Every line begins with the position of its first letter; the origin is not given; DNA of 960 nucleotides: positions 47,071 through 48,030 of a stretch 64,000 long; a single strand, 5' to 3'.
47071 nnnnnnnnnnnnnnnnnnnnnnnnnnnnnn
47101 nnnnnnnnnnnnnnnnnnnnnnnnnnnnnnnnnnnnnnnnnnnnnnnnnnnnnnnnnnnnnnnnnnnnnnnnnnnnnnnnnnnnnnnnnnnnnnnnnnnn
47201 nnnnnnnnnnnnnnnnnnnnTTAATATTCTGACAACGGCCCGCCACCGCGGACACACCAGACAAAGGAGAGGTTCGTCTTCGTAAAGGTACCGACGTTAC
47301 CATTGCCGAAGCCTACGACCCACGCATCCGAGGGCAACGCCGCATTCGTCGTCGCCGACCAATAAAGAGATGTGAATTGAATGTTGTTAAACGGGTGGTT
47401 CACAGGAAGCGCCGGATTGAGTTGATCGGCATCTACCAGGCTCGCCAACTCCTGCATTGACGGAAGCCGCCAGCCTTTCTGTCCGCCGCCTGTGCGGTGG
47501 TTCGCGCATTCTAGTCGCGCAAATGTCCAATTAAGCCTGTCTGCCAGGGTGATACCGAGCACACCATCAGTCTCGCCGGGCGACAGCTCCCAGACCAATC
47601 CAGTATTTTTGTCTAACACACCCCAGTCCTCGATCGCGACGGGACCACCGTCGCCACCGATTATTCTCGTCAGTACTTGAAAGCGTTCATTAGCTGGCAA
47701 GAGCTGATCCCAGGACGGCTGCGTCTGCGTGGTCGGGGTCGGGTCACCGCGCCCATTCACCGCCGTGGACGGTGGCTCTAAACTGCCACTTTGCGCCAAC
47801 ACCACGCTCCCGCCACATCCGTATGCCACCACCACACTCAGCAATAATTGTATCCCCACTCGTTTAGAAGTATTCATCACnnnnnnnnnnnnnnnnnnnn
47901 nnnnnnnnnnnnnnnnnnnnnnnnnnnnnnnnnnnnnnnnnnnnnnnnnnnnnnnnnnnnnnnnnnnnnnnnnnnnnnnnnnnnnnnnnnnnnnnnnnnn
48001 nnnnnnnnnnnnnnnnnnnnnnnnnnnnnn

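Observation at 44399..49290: Seven-gene head-to-tail array of secreted DUF1566 paralogs with a conserved leader peptide and a hypervariable C-terminal loop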

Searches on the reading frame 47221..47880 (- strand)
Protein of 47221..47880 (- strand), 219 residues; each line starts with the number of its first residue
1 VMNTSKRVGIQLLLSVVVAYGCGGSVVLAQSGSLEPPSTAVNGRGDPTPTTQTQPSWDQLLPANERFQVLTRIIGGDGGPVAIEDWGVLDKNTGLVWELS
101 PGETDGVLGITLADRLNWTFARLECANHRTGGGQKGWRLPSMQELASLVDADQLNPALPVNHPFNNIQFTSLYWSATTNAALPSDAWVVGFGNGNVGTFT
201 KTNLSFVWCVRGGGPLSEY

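Call 3: search_protein_families(library=pfam, proteins=[window:47221-47880:-], max_evalue=0.01)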
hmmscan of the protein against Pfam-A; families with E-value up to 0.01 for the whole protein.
window:47221-47880:- (219 aa): 1 family
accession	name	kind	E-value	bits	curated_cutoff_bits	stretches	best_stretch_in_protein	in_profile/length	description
PF07603.17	Lcl_C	-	6.4e-24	84.9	34.9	1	88-211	3-117/117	Lcl C-terminal domain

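Call 10: find_homologous_proteins(query=window:47221-47880:-, max_evalue=0.00001)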
Query window:47221-47880:- (219 aa): 677 proteins with E <= 0.00001 among 928 candidates; the best 120 are listed.
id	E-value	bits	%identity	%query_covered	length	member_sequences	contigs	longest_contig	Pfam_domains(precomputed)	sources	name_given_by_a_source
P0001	1.2e-144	498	100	100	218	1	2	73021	PF07603.18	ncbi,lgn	-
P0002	1.0e-56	210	53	100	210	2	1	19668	PF07603.18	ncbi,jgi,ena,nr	ncbi:MAG: DUF1566 domain-containing protein [Nitrospirota bacterium]|nr:DUF1566 domain-containing pr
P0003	1.1e-54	204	55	96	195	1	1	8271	PF07603.18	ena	-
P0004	2.5e-51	193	42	92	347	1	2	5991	PF26707.1,PF07603.18,PF05689.19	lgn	-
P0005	3.2e-50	189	52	98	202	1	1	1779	PF07603.18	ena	-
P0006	4.7e-50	189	51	100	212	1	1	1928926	PF07603.18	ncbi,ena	-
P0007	5.3e-50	188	51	100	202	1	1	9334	PF07603.18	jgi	-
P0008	6.5e-50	188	51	96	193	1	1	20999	PF07603.18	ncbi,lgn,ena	-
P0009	9.3e-50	188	52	94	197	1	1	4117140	PF07603.18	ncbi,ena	-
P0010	1.1e-49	187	53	100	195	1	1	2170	PF07603.18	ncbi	-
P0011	3.6e-49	186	52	100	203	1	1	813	PF07603.18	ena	-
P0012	3.6e-49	186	51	84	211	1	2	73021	PF07603.18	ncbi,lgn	-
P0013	8.4e-49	184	51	100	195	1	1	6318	PF07603.18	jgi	-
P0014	1.5e-48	184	51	96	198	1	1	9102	PF07603.18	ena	-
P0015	2.3e-48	183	50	100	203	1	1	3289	PF07603.18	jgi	-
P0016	5.0e-48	182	52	97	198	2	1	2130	PF07603.18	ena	-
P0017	6.4e-48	182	50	99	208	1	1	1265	PF07603.18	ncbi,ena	-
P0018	7.3e-48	181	54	97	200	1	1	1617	PF07603.18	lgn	-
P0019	2.2e-47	180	51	100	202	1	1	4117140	PF07603.18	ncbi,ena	-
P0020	2.3e-47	180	56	85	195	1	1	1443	PF07603.18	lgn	-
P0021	3.0e-47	179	50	100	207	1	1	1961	PF07603.18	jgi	-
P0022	7.2e-47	178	49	98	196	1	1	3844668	PF07603.18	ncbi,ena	-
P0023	1.5e-46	177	59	74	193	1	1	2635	PF07603.18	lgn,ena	-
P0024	1.8e-46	177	53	89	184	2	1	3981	PF07603.18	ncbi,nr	ncbi:MAG: DUF1566 domain-containing protein [Gammaproteobacteria bacterium]|nr:DUF1566 domain-contai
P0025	3.1e-46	176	50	100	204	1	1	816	PF07603.18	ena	-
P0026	1.8e-45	174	50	98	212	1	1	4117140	PF07603.18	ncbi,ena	-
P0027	2.1e-45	173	50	100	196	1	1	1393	PF07603.18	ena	-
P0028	4.4e-45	172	51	100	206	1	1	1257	PF07603.18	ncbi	-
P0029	1.6e-44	170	47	85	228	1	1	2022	PF07603.18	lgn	-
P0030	1.7e-44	170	49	98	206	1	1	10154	PF07603.18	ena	-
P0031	2.0e-44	170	54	85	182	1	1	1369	PF07603.18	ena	-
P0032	2.2e-44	170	50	95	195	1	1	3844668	PF07603.18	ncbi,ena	-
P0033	3.0e-44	170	48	100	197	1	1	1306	PF07603.18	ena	-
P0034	3.1e-44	169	49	100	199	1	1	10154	PF07603.18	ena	-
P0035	3.2e-44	169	49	84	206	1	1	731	PF07603.18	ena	-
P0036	4.6e-44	169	45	100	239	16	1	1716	PF07603.18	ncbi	-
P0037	8.1e-44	168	47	100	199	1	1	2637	PF07603.18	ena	-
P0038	6.4e-43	165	52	88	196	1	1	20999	PF07603.18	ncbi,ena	-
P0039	6.8e-43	165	46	100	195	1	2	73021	PF07603.18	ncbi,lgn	-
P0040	2.1e-42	163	50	96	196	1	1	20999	PF07603.18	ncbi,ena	-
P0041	5.4e-42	162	53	75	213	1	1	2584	PF07603.18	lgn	-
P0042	5.7e-42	162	49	93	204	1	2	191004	PF07603.18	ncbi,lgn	-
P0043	6.3e-42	162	47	100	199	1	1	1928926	PF07603.18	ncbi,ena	-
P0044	1.0e-41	161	45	100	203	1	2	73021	PF07603.18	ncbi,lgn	-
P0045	1.6e-41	161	52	87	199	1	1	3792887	PF07603.18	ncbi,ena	-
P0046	1.7e-41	161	52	87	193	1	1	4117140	PF07603.18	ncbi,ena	-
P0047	7.7e-41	158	54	75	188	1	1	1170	PF07603.18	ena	-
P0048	1.4e-40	158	47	100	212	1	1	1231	PF07603.18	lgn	-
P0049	2.6e-40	157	46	97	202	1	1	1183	PF07603.18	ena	-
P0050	3.2e-40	156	45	100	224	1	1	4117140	PF07603.18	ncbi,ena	-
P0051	5.8e-40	156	46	100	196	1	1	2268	PF07603.18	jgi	-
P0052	9.6e-40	155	46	100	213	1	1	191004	PF07603.18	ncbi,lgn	-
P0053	1.0e-39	155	48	95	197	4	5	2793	PF07603.18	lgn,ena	-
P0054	1.0e-39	155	45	100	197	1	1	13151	PF07603.18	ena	-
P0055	1.1e-39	155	45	95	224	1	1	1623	PF07603.18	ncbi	-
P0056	1.8e-39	154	49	91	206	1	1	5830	PF07603.18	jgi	jgi:hypothetical protein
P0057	2.2e-39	154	53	84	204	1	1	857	PF07603.18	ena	-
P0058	3.9e-39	153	43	97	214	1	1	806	PF07603.18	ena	-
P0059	6.5e-39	152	47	100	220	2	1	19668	PF07603.18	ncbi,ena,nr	ncbi:MAG: DUF1566 domain-containing protein [Nitrospirota bacterium]|nr:DUF1566 domain-containing pr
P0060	1.6e-38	151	53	75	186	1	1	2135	PF07603.18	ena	-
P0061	2.8e-38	150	47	100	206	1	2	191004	PF07603.18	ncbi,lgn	-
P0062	3.2e-38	150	50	73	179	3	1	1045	PF07603.18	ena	-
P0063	3.3e-38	150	48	82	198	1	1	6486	PF07603.18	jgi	jgi:uncharacterized protein DUF1566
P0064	5.3e-38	149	46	89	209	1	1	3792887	PF07603.18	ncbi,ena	-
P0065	1.4e-37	148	49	87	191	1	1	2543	PF07603.18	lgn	-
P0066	1.0e-36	145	49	84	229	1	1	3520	PF07603.18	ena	-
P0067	1.6e-36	144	43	96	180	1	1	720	PF07603.18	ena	-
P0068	1.6e-36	144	56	59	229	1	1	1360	PF07603.18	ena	-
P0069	1.7e-36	144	49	75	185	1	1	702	PF07603.18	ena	-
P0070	3.4e-36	143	50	75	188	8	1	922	PF07603.18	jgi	-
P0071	6.2e-36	142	51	75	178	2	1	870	PF07603.18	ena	-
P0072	7.4e-36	142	51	77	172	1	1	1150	PF07603.18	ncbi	-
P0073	8.3e-36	142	51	75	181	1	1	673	PF07603.18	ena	-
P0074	1.6e-35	141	51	77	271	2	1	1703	PF07603.18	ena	-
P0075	2.4e-35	140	51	75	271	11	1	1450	PF07603.18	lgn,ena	-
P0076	2.9e-35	140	46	79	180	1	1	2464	PF07603.18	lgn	-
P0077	3.9e-35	140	49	77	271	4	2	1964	PF07603.18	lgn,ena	-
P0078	4.6e-35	139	56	61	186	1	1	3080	PF07603.18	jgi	-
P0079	8.1e-35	139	51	75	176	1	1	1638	PF07603.18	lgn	-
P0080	9.1e-35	139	49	75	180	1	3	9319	PF07603.18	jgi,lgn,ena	-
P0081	1.5e-34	138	46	92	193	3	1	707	PF07603.18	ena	-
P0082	1.6e-34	138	53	75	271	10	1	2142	PF07603.18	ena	-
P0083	1.6e-34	138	47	75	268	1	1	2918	PF07603.18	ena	-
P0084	1.6e-34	138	58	60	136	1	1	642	PF07603.18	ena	-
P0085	2.8e-34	137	50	75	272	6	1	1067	PF07603.18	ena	-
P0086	3.2e-34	137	50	72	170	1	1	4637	PF07603.18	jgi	jgi:hypothetical protein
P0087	4.7e-34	136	48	74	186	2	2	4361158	PF07603.18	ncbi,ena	-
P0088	6.0e-34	136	43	100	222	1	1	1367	PF07603.18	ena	-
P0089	6.5e-34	136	45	86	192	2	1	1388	PF07603.18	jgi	-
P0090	6.6e-34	136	45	75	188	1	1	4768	PF07603.18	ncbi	ncbi:MAG: DUF1566 domain-containing protein [Nitrospiraceae bacterium]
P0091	8.0e-34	135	49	75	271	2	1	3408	PF07603.18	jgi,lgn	jgi:hypothetical protein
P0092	8.1e-34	135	48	73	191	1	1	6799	PF07603.18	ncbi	-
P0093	9.7e-34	135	47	85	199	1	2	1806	PF07603.18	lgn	-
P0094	1.2e-33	135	47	72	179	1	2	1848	PF07603.18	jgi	jgi:hypothetical protein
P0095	1.3e-33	135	50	75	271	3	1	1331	PF07603.18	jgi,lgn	jgi:hypothetical protein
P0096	2.0e-33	134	50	73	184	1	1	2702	PF07603.18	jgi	-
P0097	2.0e-33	134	56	61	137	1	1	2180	PF07603.18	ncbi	-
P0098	2.3e-33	134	50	75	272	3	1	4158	PF07603.18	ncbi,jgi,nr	ncbi:MAG: DUF1566 domain-containing protein [Nitrospirales bacterium]|jgi:hypothetical protein|nr:MA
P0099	2.8e-33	134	49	72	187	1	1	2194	PF07603.18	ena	-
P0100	2.8e-33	134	43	98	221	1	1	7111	PF07603.18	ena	-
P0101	8.0e-33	132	48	75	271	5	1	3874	PF07603.18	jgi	jgi:hypothetical protein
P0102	8.1e-33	132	49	72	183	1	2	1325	PF07603.18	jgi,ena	-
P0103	8.4e-33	132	47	84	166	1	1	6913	PF07603.18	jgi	jgi:hypothetical protein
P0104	1.1e-32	132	44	73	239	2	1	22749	PF07603.18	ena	-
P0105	1.4e-32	131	45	74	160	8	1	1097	PF07603.18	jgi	jgi:hypothetical protein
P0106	1.6e-32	131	46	76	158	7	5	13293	PF07603.18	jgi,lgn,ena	jgi:hypothetical protein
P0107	1.8e-32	131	50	75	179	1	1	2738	PF07603.18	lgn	-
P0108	3.1e-32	130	56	61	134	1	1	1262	PF07603.18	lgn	-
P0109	3.5e-32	130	41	97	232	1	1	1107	PF07603.18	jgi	jgi:hypothetical protein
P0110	3.9e-32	130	49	77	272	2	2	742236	PF07603.18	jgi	jgi:uncharacterized protein DUF1566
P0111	4.1e-32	130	50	73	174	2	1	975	PF07603.18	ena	-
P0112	8.3e-32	129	47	73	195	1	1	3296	PF07603.18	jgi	jgi:Protein of unknown function (DUF1566)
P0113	1.1e-31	128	41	95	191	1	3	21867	PF07603.18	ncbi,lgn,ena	-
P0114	1.1e-31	128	47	80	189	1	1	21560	PF07603.18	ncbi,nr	ncbi:MAG: DUF1566 domain-containing protein [Nitrospirota bacterium]|nr:DUF1566 domain-containing pr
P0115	1.5e-31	128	46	75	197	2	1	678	PF07603.18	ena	-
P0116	1.5e-31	128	49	72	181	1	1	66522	PF07603.18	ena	-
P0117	1.6e-31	128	46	87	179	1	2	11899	PF26707.1,PF07603.18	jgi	jgi:hypothetical protein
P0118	2.9e-31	127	50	73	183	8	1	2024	PF07603.18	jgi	-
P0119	3.9e-31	127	43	86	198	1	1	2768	PF07603.18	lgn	-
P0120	4.0e-31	127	49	72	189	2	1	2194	PF07603.18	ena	-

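Call 12: find_encoding_contigs(protein=P0009, flank=10000, max_places=3)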
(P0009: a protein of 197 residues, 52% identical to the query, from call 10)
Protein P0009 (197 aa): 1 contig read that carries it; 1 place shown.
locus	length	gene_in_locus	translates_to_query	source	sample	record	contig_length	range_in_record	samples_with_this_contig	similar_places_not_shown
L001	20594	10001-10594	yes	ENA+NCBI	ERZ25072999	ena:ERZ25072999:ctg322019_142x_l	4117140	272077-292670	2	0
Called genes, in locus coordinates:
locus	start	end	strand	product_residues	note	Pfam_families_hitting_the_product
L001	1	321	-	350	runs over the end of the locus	PF04392:ABC_sub_bind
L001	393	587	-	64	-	-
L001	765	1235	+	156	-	-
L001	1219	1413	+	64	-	-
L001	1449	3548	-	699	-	PF07715:Plug, PF00593:TonB_dep_Rec_b-barrel, PF25183:OMP_b-brl_4 (weak), PF14905:OMP_b-brl_3 (weak)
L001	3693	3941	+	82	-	PF02604:PhdYeFM_antitox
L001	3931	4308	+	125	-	PF01850:PIN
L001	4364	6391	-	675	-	PF07715:Plug, PF00593:TonB_dep_Rec_b-barrel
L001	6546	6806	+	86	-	-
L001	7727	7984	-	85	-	PF05016:ParE_toxin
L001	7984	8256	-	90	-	PF02604:PhdYeFM_antitox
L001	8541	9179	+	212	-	PF07603:Lcl_C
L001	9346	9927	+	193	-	PF07603:Lcl_C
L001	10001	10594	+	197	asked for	PF07603:Lcl_C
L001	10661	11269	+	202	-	PF07603:Lcl_C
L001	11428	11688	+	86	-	-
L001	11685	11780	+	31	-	-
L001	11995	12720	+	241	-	-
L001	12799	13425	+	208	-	-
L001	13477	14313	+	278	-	-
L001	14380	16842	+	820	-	PF07732:Cu-oxidase_3, PF07731:Cu-oxidase_2, PF02412:TSP_3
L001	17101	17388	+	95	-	PF02604:PhdYeFM_antitox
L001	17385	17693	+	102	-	PF05016:ParE_toxin (weak)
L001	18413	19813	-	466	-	PF00890:FAD_binding_2 (weak), PF01134:GIDA (faint), PF03486:HI0933_like (weak), PF07992:Pyr_redox_2, PF12831:FAD_oxidored, PF13738:Pyr_redox_3 (weak), PF00070:Pyr_redox, PF02852:Pyr_redox_dim, +3 more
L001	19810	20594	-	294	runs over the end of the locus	PF08668:HDOD, PF01966:HD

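Call 13: find_encoding_contigs(protein=P0002, flank=10000, max_places=3)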
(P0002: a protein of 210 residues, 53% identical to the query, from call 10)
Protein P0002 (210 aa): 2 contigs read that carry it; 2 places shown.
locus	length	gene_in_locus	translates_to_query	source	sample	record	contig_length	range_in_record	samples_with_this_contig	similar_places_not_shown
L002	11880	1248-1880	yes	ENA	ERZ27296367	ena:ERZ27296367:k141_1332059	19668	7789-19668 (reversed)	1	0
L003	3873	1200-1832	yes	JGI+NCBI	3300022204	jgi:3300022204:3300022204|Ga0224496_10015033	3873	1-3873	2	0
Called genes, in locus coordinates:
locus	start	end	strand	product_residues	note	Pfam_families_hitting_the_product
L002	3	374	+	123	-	?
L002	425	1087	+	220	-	PF07603:Lcl_C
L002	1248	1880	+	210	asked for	PF07603:Lcl_C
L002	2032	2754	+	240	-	-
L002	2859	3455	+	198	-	PF07589:PEP_exosort_dom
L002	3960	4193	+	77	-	PF09957:VapB_antitoxin (weak)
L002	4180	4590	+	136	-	PF01850:PIN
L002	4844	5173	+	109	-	-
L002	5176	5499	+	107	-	-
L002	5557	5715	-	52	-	-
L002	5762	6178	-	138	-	PF01850:PIN (weak), PF13470:PIN_3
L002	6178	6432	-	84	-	PF04014:MazE_antitoxin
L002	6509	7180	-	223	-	PF20043:DUF6445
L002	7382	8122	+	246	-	PF23169:HalD (weak), PF13640:2OG-FeII_Oxy_3 (faint)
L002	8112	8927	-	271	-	PF00481:PP2C (weak), PF13672:PP2C_2, PF07228:SpoIIE (weak)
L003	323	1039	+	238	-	PF07603:Lcl_C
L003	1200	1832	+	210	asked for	PF07603:Lcl_C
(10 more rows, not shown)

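Call 25: predict_structure(alignment_id=A2)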
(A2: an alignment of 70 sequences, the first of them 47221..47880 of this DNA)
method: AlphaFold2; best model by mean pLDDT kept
length: 219 residues; sequences in the alignment: 70
mean_pLDDT: 86.3   pTM: 0.71
mean pLDDT of the five models: 86.3, 85.5, 85.5, 84.9, 84.5
residues with pLDDT >= 90: 123; 70-90: 67; 50-70: 26; < 50: 3
segments of 3 or more residues with pLDDT < 50: none
pLDDT, mean of each block of 10 residues (from residue 1): 67 82 59 71 83 70 93 85 94 94 85 96 93 91 96 92 93 97 98 97 97 66
secondary structure, 60 per line:
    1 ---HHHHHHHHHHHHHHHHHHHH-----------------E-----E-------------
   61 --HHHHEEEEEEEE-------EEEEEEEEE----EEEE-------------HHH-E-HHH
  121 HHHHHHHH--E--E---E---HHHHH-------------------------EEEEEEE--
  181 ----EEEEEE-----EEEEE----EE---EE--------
elements in order: H4-23 H63-66 E67-74 E82-90 E95-98 H118-128 H142-146 E172-178 E185-190 E196-200

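Call 29: find_related_loci(query=A2, collection=genome_contigs, flank=10000)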
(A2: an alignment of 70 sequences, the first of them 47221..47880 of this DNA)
Query A2 (219 aa) in genome_contigs; peptide patterns used: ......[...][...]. (x = any residue, [..] = any of these).
380 stretches matched a pattern; 354 encode a relative of the query (tblastn E <= 1e-3); the best 80 are kept; 80 distinct loci.
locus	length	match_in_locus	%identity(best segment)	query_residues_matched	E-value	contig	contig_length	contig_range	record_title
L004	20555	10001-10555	52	14-219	1e-57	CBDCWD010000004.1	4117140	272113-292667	MAG: Nitrospirales bacterium isolate bfe0d4a2-ff9e-45cc-b07f-d7db846c6a6b genome assembly, contig: contig_4, whole genom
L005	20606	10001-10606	51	2-219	7e-56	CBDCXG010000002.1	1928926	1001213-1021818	MAG: Nitrospirales bacterium isolate b3ade8c3-4c06-4dae-9f89-d84d87e6a0c1 genome assembly, contig: contig_2, whole genom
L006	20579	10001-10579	49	6-219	3e-54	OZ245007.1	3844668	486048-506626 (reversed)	MAG: Nitrospirales bacterium isolate 19ccb834-f646-48bc-9748-f2f8cc2f9f8a genome assembly, chromosome: 1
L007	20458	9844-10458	48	1-215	6e-48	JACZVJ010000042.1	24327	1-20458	MAG: Nitrospinota bacterium isolate B18T1B5 B18T1B5_NODE1657, whole genome shotgun sequence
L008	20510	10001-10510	52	24-213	7e-47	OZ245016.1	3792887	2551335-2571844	MAG: Nitrospirales bacterium isolate 2b092c9d-4204-4368-8925-49f5957368e3 genome assembly, chromosome: 1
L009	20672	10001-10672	45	1-219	2e-42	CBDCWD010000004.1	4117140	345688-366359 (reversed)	MAG: Nitrospirales bacterium isolate bfe0d4a2-ff9e-45cc-b07f-d7db846c6a6b genome assembly, contig: contig_4, whole genom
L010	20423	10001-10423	49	55-219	2e-39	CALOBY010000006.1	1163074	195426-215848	MAG: uncultured Nitrospirota bacterium isolate LOGT_bin.0236 genome assembly, contig: contig_13679, whole genome shotgun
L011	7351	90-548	49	56-219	3e-37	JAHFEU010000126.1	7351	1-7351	MAG: Nitrospirae bacterium isolate nzgw276 NODE_5627_length_7352_cov_5.244365, whole genome shotgun sequence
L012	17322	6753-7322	41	1-219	4e-37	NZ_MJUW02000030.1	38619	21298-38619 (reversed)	Candidatus Brocadia sapporoensis strain 40 NODE_248_length_38619_cov_334.395, whole genome shotgun sequence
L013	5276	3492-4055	41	2-219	6e-37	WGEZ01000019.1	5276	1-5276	MAG: Nitrospirae bacterium isolate S146_64 k151_178277, whole genome shotgun sequence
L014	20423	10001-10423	47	55-219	6e-37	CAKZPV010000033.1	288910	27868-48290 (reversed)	MAG TPA_asm: uncultured Nitrospirae bacterium isolate ERR2094167_bin.119_CONCOCT_v1.1_MAG genome assembly, contig: ERZ65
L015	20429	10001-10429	49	57-219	2e-36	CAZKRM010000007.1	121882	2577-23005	MAG TPA_asm: uncultured Nitrospiraceae bacterium isolate SRP090828_co1_132 genome assembly, contig: NODE_16_length_12188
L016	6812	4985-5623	39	6-219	2e-36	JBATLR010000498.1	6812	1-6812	MAG: Nitrospirales bacterium isolate MFD10474_ilm_asm_bin29 k127_251536, whole genome shotgun sequence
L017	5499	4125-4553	47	57-219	1e-35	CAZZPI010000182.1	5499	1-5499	MAG TPA_asm: uncultured Nitrospiraceae bacterium isolate binchicken_co107_59 genome assembly, contig: NODE_30597_length_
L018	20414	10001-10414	46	55-213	2e-35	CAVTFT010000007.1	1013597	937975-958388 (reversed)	MAG: uncultured beta proteobacterium isolate MFD00822.bin.1.66 genome assembly, contig: contig_31165, whole genome shotg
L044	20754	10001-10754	47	54-213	9e-33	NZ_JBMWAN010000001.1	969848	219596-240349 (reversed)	Nitrospira sp. NS4 NODE_8_lth_969848, whole genome shotgun sequence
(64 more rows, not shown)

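Call 35: find_encoding_contigs(protein=P0001, flank=10000, max_places=3)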
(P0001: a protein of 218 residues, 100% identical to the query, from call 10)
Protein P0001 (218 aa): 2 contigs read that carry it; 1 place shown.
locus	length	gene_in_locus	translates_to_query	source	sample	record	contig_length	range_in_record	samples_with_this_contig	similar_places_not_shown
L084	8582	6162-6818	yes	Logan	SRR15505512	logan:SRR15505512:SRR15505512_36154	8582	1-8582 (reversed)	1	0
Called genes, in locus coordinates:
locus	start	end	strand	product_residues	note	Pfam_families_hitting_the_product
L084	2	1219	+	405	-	?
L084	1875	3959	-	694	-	PF13884:Peptidase_S74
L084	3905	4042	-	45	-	-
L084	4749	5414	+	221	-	PF07603:Lcl_C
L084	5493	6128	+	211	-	PF07603:Lcl_C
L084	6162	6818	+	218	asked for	PF07603:Lcl_C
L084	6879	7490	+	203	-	PF07603:Lcl_C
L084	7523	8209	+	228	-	PF07603:Lcl_C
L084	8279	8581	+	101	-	?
